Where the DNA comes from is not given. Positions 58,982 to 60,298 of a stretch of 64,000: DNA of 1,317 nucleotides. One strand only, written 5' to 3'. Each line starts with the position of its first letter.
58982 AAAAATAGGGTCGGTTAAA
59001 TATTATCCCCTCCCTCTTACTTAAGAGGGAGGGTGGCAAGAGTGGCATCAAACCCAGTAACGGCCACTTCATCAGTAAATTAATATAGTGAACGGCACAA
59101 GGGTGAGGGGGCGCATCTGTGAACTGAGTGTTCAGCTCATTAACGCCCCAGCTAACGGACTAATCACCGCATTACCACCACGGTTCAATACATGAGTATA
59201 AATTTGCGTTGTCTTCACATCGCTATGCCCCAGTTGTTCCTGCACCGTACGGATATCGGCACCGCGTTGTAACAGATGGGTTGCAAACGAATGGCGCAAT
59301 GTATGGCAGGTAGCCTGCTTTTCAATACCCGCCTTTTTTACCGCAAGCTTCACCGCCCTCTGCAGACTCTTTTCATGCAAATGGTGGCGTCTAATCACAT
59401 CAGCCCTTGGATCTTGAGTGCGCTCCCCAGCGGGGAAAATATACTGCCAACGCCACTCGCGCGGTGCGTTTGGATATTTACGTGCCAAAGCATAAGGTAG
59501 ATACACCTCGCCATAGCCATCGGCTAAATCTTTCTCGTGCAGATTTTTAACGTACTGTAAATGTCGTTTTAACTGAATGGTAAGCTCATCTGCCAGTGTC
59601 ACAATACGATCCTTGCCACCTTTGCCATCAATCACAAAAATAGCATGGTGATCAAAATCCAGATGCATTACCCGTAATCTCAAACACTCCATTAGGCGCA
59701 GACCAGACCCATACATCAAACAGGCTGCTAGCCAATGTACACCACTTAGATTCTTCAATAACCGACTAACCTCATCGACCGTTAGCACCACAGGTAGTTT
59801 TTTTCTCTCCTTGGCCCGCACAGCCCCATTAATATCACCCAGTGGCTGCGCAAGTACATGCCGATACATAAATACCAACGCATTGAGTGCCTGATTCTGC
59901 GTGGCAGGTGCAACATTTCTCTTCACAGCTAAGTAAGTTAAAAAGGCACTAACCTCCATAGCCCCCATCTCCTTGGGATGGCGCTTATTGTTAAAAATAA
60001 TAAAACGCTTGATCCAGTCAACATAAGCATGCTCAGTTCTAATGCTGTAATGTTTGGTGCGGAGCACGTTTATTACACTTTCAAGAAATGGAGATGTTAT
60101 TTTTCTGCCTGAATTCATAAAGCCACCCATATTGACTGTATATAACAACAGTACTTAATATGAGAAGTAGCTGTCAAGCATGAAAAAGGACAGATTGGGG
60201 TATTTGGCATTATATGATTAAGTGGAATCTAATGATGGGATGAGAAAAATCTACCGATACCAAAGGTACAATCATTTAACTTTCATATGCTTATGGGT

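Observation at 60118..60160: Perfect LexA box overlapping the intI start and promoter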

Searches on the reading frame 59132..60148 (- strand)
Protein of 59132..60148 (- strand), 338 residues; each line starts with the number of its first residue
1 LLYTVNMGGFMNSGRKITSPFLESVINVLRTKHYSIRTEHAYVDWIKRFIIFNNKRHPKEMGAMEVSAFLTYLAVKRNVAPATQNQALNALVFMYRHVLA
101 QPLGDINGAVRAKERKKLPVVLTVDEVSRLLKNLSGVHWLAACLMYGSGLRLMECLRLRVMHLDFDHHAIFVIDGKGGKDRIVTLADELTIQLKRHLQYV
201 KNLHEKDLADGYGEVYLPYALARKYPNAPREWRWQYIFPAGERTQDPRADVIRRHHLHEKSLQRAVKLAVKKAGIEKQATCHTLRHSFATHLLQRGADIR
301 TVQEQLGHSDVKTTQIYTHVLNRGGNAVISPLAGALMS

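Call 5: search_protein_families(library=ncbifam, proteins=[window:59132-60148:-])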
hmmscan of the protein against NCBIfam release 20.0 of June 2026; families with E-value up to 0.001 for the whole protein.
window:59132-60148:- (338 aa): 12 families
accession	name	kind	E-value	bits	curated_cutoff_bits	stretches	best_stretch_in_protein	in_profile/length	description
TIGR02249.1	integrase_gron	subfamily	3.3e-145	483.3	265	1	21-333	1-313/315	integron integrase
NF011946.0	PRK15417.1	equivalog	2.5e-99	332.7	435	1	22-333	17-328/337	integron integrase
NF040815.2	recomb_XerA_Arch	equivalog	1.1e-50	172.7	220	2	253-320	187-254/263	site-specific tyrosine recombinase/integron integrase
TIGR02224.1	recomb_XerC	equivalog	1.1e-45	156.2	335.15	2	255-320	212-277/295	tyrosine recombinase XerC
TIGR02225.1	recomb_XerD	equivalog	1.5e-44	152.5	329.6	2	254-322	208-276/290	site-specific tyrosine recombinase XerD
NF001399.0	PRK00283.1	subfamily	4e-42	144.5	279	1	34-322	22-285/300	tyrosine recombinase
NF002331.0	PRK01287.1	subfamily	2.5e-33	115.5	371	2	256-320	247-312/365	site-specific tyrosine recombinase XerC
NF003462.0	PRK05084.1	equivalog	1.8e-18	66.4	267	1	271-327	293-351/360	tyrosine recombinase XerS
NF007370.0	PRK09870.1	subfamily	1.4e-08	34.6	221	1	263-319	122-178/200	tyrosine-type DNA invertase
NF007371.0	PRK09871.1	subfamily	8.5e-08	32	222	1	256-319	110-173/198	tyrosine-type DNA invertase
NF002685.0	PRK02436.1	equivalog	0.00012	22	178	0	73-201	55-175/245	site-specific tyrosine recombinase XerD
NF041502.1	integrase_1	equivalog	0.00043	19.1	350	1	254-321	287-361/484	site-specific integrase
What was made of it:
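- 59132..60118 (-): intI, an integron integrase of 328 aa, intact. TIGR02249 scores 483 bits against a cutoff of 265, covering the full profile (call 5).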

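Call 11: find_homologous_proteins(query=window:59132-60130:-, max_evalue=1e-30)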
Query window:59132-60130:- (332 aa): 8000 proteins with E <= 1e-30 among 8000 candidates; the best 120 are listed.
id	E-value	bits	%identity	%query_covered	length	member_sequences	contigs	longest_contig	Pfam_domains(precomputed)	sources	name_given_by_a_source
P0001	1.1e-185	634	84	98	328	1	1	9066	PF13495.13,PF00589.28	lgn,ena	-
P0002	4.1e-185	632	83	98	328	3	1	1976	PF13495.13,PF00589.28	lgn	-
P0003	9.8e-181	618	100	83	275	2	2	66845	PF13495.13,PF00589.28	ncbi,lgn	-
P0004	1.2e-169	582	85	89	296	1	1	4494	PF13495.13,PF00589.28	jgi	jgi:integron integrase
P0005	1.0e-166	572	75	97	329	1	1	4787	PF13495.13,PF00589.28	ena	-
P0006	1.6e-166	571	77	97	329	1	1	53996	PF13495.13,PF00589.28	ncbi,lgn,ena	-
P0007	6.0e-166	569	76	97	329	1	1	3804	PF13495.13,PF00589.28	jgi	-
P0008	9.3e-166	569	76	97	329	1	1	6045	PF13495.13,PF00589.28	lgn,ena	-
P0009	1.8e-161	555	73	98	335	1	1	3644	PF13495.13,PF00589.28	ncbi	-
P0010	1.2e-160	552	73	97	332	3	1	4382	PF13495.13,PF00589.28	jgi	-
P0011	1.9e-160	551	75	97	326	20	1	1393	PF13495.13,PF00589.28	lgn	-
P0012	3.6e-160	550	73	99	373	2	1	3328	PF13495.13,PF00589.28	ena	-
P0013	4.1e-160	550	73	97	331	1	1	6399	PF13495.13,PF00589.28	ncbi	-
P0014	4.1e-160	550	75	97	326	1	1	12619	PF13495.13,PF00589.28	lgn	-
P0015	5.9e-158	543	74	96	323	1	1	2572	PF13495.13,PF00589.28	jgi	jgi:integron integrase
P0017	1.2e-157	542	72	100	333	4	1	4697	PF13495.13,PF00589.28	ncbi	-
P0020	3.7e-157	541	71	97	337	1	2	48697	PF13495.13,PF00589.28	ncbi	-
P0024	1.2e-155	536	74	96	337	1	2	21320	PF13495.13,PF00589.28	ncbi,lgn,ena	-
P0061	1.1e-151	523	71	98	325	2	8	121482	PF13495.13,PF00589.28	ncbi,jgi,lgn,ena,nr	ncbi:MAG: integrase [Thiotrichales bacterium]|nr:MAG: integrase [Thiotrichales bacterium] PCI11405.1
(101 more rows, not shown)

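Call 14: find_related_loci(query=A1, collection=genome_contigs, flank=3000)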
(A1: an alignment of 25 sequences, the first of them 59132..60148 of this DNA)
Query A1 (338 aa) in genome_contigs; peptide patterns used: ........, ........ (x = any residue, [..] = any of these).
600 stretches matched a pattern (row limit reached: there are more); 592 encode a relative of the query (tblastn E <= 1e-3); the best 80 are kept; 80 distinct loci.
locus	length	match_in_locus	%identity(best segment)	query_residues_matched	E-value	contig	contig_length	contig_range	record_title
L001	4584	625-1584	57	13-332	5e-112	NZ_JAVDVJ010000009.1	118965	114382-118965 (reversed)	Luteimonas sp. 3794 Ga0454465_09, whole genome shotgun sequence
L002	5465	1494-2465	54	15-332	5e-110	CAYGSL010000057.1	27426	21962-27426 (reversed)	MAG TPA_asm: uncultured Pseudomonadales bacterium isolate ERP117304_co3_188 genome assembly, contig: NODE_2537_length_27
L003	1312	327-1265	54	21-332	4e-118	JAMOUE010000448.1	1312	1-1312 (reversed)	MAG: Deltaproteobacteria bacterium isolate PIR-30_maxbin2_scaf2bin.128 PIR-30_scaffold_74374_c1, whole genome shotgun se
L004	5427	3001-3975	50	10-333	1e-102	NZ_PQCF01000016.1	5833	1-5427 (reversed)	Pseudoalteromonas sp. T1lg88 NODE_20, whole genome shotgun sequence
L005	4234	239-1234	50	2-336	2e-101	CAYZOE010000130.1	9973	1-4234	MAG TPA_asm: uncultured Pseudoalteromonas sp. isolate binchicken_co46_600 genome assembly, contig: NODE_13319_length_997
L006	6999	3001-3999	55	3-333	5e-99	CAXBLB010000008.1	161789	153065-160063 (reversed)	MAG TPA_asm: uncultured Halieaceae bacterium isolate ERR2762116_binner12_Refined_124 genome assembly, contig: ERZ3422114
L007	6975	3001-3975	50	11-334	1e-98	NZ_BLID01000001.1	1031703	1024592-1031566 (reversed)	Vibrio atypicus strain DSM 25292 contig_1, whole genome shotgun sequence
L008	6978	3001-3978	49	2-332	4e-98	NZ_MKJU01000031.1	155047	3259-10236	Pseudoalteromonas amylolytica strain JW1 Pseudoalteromonas_sp_JW1_S37, whole genome shotgun sequence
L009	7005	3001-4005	49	2-336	1e-96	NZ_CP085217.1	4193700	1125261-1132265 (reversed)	Marinobacter sp. strain QJJ-212 chromosome, complete genome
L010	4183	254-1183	50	23-333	2e-90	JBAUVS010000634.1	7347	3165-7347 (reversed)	MAG: Woeseiaceae bacterium isolate MFD01709_ilm_asm_bin9 k127_241646, whole genome shotgun sequence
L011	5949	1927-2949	45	3-337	1e-89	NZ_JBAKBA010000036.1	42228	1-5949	Psychromonas arctica strain TI.2.07 c_000000000036, whole genome shotgun sequence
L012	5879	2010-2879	51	42-332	3e-88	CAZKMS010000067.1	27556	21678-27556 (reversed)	MAG TPA_asm: uncultured Verrucomicrobiaceae bacterium isolate SRP344714_co2_434 genome assembly, contig: NODE_4366_lengt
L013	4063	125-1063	48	19-332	2e-87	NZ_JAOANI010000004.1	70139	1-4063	Thalassolituus pacificus strain 59MF3M-4 NODE_5_length_70055_cov_407.265228, whole genome shotgun sequence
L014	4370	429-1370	46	18-332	2e-86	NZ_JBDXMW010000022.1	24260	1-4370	Marinomonas sp. 5E14-1 scaffold_22_length=24261, whole genome shotgun sequence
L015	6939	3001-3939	48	19-332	4e-86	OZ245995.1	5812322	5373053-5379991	MAG: Motiliproteus sp. isolate cee35097-81c3-4b62-8185-fcd84872bf97 genome assembly, chromosome: 1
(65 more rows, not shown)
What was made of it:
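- Closest known: PintIA of the Vibrio cholerae superintegron and other Vibrionaceae chromosomal integrons. Different: IntI is about 50% identical to a Vibrio IntI (Vibrio atypicus L007, call 14).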

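Call 15: find_encoding_contigs(protein=P0003, flank=10000, max_places=4)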
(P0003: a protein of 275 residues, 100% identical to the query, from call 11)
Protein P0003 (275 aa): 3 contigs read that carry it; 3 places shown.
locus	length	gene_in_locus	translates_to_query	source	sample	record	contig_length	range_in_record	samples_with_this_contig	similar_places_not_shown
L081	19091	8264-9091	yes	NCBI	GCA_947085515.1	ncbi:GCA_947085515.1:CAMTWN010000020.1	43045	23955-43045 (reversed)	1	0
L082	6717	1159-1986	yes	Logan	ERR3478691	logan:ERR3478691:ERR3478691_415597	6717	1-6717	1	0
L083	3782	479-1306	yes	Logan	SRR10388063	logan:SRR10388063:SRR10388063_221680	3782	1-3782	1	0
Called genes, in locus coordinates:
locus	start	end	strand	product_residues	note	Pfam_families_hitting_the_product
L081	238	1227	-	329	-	-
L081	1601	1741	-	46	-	-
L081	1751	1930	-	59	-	-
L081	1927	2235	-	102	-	PF04365:BrnT_toxin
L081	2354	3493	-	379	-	-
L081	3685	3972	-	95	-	-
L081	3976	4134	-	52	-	-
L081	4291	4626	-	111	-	-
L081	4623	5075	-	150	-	-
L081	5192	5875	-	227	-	-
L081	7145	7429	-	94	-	PF13744:HTH_37, PF01381:HTH_3 (weak)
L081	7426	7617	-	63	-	PF05973:Gp49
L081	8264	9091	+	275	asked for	PF13495:Phage_int_SAM_4, PF00589:Phage_integrase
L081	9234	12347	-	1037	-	PF00912:Transgly, PF00905:Transpeptidase (faint)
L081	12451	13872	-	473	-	PF00005:ABC_tran (faint), PF00350:Dynamin_N (faint), PF01926:MMR_HSR1, PF02421:FeoB_N, PF00009:GTP_EFTU, PF01926:MMR_HSR1, PF02421:FeoB_N, PF14714:KH_dom-like, +3 more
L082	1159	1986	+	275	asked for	PF13495:Phage_int_SAM_4, PF00589:Phage_integrase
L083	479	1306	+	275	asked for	PF13495:Phage_int_SAM_4, PF00589:Phage_integrase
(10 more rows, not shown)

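Call 16: find_encoding_contigs(protein=P0001, flank=4000, max_places=3)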
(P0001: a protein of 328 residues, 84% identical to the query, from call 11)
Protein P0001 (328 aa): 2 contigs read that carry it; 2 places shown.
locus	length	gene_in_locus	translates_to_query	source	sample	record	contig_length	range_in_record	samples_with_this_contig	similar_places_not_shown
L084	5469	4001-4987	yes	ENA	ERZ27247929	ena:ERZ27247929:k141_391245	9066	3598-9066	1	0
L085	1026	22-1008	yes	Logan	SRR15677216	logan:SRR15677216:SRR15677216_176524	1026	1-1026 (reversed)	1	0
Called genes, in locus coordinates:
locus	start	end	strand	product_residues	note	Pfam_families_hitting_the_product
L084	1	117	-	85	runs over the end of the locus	PF02604:PhdYeFM_antitox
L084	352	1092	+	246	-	PF13495:Phage_int_SAM_4, PF00589:Phage_integrase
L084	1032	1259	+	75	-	PF00589:Phage_integrase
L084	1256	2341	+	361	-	PF14319:Zn_Tnp_IS91, PF04986:Y2_Tnp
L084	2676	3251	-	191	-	-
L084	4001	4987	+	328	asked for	PF13495:Phage_int_SAM_4, PF00589:Phage_integrase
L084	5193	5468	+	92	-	?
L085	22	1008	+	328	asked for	PF13495:Phage_int_SAM_4, PF00589:Phage_integrase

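Call 17: find_encoding_contigs(protein=P0006, flank=4000, max_places=3)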
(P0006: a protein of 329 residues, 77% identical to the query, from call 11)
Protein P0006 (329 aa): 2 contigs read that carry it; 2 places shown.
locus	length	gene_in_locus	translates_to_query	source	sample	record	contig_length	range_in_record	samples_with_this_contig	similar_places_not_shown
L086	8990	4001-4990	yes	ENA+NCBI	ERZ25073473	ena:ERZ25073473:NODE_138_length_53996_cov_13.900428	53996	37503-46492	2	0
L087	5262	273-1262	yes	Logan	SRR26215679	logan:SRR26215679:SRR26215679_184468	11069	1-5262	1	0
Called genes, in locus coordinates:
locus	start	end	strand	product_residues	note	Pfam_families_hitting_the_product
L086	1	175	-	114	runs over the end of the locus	-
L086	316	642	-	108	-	-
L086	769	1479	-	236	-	-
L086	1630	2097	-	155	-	PF14343:PrcB_C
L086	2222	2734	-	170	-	-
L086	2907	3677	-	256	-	-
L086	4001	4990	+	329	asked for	PF13495:Phage_int_SAM_4, PF00589:Phage_integrase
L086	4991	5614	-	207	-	PF02441:Flavoprotein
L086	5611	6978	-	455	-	PF01225:Mur_ligase, PF08245:Mur_ligase_M, PF02875:Mur_ligase_C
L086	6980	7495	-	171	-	-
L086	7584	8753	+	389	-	PF13091:PLDc_2, PF00614:PLDc (faint), PF13091:PLDc_2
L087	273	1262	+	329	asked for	PF13495:Phage_int_SAM_4, PF00589:Phage_integrase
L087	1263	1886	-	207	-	PF02441:Flavoprotein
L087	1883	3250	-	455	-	PF01225:Mur_ligase, PF08245:Mur_ligase_M, PF02875:Mur_ligase_C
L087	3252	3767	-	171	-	-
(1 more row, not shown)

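Call 22: find_encoding_contigs(protein=P0005, flank=2500, max_places=2)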
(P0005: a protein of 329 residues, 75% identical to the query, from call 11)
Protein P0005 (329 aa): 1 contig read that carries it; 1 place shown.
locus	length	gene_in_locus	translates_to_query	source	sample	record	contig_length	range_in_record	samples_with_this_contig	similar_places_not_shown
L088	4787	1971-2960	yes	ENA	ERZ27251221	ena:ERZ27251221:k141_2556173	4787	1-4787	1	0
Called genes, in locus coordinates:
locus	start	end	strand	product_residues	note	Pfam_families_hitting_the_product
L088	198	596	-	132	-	-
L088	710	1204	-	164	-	PF13302:Acetyltransf_3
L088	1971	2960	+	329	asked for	PF13495:Phage_int_SAM_4, PF00589:Phage_integrase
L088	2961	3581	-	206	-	PF02441:Flavoprotein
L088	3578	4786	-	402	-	?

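Call 23: find_encoding_contigs(protein=P0009, flank=2500, max_places=2)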
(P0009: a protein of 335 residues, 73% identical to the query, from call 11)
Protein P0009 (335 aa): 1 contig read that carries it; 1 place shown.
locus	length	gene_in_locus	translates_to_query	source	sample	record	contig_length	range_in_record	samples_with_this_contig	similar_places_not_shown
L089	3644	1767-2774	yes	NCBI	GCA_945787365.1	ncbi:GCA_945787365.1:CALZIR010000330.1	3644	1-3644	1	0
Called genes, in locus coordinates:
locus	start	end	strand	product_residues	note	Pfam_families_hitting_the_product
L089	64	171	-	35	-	-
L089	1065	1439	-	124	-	-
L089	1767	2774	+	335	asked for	PF13495:Phage_int_SAM_4, PF00589:Phage_integrase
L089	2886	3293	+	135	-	-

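Call 24: find_encoding_contigs(protein=P0013, flank=2500, max_places=2)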
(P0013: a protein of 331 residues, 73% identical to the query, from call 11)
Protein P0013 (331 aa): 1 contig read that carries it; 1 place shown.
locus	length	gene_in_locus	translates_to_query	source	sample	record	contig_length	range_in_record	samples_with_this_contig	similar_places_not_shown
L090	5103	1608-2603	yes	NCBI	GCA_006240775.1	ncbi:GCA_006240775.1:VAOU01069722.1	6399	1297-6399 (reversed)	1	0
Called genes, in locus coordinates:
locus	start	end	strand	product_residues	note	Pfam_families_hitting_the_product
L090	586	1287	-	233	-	PF03446:NAD_binding_2 (weak), PF03807:F420_oxidored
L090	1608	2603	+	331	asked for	PF13495:Phage_int_SAM_4, PF00589:Phage_integrase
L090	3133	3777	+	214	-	PF00929:RNase_T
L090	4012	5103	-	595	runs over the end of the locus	PF00916:Sulfate_transp, PF01740:STAS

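Call 25: find_encoding_contigs(protein=P0017, flank=2500, max_places=1)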
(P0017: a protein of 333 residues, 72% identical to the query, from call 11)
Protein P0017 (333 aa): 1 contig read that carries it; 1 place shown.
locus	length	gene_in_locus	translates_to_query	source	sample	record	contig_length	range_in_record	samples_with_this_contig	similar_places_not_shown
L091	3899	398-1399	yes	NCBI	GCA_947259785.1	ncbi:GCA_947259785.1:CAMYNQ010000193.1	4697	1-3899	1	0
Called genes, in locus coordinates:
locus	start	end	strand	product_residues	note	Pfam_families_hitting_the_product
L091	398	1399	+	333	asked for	PF13495:Phage_int_SAM_4, PF00589:Phage_integrase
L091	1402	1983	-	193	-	PF02441:Flavoprotein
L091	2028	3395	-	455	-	PF01225:Mur_ligase, PF08245:Mur_ligase_M, PF02875:Mur_ligase_C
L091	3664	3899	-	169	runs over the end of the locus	-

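Call 26: find_encoding_contigs(protein=P0020, flank=2500, max_places=1)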
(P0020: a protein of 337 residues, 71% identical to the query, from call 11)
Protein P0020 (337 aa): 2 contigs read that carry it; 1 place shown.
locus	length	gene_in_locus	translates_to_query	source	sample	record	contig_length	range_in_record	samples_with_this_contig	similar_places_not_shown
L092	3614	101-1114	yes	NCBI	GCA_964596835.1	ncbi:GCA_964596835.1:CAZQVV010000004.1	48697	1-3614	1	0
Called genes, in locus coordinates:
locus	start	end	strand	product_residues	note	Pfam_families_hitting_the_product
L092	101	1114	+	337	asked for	PF13495:Phage_int_SAM_4, PF00589:Phage_integrase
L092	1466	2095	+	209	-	PF00929:RNase_T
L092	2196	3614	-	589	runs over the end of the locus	PF00916:Sulfate_transp, PF01740:STAS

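Call 27: find_encoding_contigs(protein=P0024, flank=2500, max_places=1)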
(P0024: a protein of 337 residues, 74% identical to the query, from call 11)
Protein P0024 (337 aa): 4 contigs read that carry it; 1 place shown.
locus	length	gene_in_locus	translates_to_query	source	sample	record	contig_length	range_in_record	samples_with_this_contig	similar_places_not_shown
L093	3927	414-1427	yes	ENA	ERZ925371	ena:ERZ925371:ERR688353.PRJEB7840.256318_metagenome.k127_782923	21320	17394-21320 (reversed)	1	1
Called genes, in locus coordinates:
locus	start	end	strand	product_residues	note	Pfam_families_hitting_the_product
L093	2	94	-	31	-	?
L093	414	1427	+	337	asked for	PF13495:Phage_int_SAM_4, PF00589:Phage_integrase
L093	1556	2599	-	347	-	PF13581:HATPase_c_2 (weak), PF14213:DUF4325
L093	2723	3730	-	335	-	PF00902:TatC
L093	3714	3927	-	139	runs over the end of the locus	PF02416:TatA_B_E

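Call 28: find_encoding_contigs(protein=P0061, flank=2500, max_places=1)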
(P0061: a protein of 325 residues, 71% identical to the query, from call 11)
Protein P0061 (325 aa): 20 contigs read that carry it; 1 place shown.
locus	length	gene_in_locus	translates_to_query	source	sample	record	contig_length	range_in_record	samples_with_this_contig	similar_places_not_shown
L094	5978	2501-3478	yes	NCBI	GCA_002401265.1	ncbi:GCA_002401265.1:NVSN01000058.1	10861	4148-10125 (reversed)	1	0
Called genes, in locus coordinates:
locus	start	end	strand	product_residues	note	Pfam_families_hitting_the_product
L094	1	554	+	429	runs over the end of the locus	PF01039:Carboxyl_trans, PF03255:ACCA (weak)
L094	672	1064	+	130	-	PF04277:OAD_gamma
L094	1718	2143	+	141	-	PF08845:SymE_toxin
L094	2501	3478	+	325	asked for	PF13495:Phage_int_SAM_4, PF00589:Phage_integrase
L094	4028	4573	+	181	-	-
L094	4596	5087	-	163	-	PF03449:GreA_GreB_N, PF01272:GreA_GreB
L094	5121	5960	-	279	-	PF00702:Hydrolase, PF12710:HAD, PF08282:Hydrolase_3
